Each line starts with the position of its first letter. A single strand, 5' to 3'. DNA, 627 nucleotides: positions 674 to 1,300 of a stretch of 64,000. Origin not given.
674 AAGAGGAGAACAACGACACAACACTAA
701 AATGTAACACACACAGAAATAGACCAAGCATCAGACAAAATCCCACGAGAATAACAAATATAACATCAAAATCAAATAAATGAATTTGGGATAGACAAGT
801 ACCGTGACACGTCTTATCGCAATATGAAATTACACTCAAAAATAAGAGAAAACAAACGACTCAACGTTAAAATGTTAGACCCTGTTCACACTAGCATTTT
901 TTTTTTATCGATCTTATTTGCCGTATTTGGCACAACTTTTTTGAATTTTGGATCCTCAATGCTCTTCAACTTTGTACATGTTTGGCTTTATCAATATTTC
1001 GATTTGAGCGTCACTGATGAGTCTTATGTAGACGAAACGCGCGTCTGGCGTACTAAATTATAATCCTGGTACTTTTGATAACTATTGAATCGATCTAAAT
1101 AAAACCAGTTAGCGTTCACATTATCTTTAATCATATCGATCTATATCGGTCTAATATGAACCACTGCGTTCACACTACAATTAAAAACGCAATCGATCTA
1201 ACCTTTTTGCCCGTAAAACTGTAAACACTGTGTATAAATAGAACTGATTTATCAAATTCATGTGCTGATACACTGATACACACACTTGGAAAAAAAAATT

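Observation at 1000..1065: Hammerhead ribozyme (type I) motif embedded in a dispersed repeat. A second, decayed copy at 6921-6975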

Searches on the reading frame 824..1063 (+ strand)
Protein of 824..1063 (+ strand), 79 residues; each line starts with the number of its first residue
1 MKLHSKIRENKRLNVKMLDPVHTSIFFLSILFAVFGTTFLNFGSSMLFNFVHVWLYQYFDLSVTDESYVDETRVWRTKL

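Call 54: find_encoding_contigs(protein=window:824-1063:+, flank=10000, max_places=10)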
Protein window:824-1063:+ (79 aa): no gene with exactly this product is on record in the collection.

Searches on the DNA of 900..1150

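Call 4: search_rna_families(source=window, start=900, end=1150, threshold=evalue, max_evalue=10, show_alignments=5)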
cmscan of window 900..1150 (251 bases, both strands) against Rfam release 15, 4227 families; matches with E-value up to 10: 5.
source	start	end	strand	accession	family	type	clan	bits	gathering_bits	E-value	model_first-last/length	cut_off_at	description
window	1008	1051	+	RF00163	Hammerhead_1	Gene; ribozyme;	CL00010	33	34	9.2e-07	1-45/45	no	Hammerhead ribozyme (type I)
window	900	940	-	RF01666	rox2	Cis-reg;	-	16.2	55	3.8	1-41/71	3'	Drosophila rox2 ncRNA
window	928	1000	-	RF01559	DdR1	Gene; snRNA; snoRNA; CD-box;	-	15.4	70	1.7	1-66/66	no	Dictyostelium snoRNA DdR1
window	923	997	-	RF00105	SNORD115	Gene; snRNA; snoRNA; CD-box;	-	15.1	39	3.8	1-82/82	no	Small nucleolar RNA SNORD115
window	1009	1050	+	RF03152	RAGATH-1-hammerhead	Gene; ribozyme;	-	13.7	56.3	8.9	26-77/77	no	RAGATH-1 hammerhead ribozyme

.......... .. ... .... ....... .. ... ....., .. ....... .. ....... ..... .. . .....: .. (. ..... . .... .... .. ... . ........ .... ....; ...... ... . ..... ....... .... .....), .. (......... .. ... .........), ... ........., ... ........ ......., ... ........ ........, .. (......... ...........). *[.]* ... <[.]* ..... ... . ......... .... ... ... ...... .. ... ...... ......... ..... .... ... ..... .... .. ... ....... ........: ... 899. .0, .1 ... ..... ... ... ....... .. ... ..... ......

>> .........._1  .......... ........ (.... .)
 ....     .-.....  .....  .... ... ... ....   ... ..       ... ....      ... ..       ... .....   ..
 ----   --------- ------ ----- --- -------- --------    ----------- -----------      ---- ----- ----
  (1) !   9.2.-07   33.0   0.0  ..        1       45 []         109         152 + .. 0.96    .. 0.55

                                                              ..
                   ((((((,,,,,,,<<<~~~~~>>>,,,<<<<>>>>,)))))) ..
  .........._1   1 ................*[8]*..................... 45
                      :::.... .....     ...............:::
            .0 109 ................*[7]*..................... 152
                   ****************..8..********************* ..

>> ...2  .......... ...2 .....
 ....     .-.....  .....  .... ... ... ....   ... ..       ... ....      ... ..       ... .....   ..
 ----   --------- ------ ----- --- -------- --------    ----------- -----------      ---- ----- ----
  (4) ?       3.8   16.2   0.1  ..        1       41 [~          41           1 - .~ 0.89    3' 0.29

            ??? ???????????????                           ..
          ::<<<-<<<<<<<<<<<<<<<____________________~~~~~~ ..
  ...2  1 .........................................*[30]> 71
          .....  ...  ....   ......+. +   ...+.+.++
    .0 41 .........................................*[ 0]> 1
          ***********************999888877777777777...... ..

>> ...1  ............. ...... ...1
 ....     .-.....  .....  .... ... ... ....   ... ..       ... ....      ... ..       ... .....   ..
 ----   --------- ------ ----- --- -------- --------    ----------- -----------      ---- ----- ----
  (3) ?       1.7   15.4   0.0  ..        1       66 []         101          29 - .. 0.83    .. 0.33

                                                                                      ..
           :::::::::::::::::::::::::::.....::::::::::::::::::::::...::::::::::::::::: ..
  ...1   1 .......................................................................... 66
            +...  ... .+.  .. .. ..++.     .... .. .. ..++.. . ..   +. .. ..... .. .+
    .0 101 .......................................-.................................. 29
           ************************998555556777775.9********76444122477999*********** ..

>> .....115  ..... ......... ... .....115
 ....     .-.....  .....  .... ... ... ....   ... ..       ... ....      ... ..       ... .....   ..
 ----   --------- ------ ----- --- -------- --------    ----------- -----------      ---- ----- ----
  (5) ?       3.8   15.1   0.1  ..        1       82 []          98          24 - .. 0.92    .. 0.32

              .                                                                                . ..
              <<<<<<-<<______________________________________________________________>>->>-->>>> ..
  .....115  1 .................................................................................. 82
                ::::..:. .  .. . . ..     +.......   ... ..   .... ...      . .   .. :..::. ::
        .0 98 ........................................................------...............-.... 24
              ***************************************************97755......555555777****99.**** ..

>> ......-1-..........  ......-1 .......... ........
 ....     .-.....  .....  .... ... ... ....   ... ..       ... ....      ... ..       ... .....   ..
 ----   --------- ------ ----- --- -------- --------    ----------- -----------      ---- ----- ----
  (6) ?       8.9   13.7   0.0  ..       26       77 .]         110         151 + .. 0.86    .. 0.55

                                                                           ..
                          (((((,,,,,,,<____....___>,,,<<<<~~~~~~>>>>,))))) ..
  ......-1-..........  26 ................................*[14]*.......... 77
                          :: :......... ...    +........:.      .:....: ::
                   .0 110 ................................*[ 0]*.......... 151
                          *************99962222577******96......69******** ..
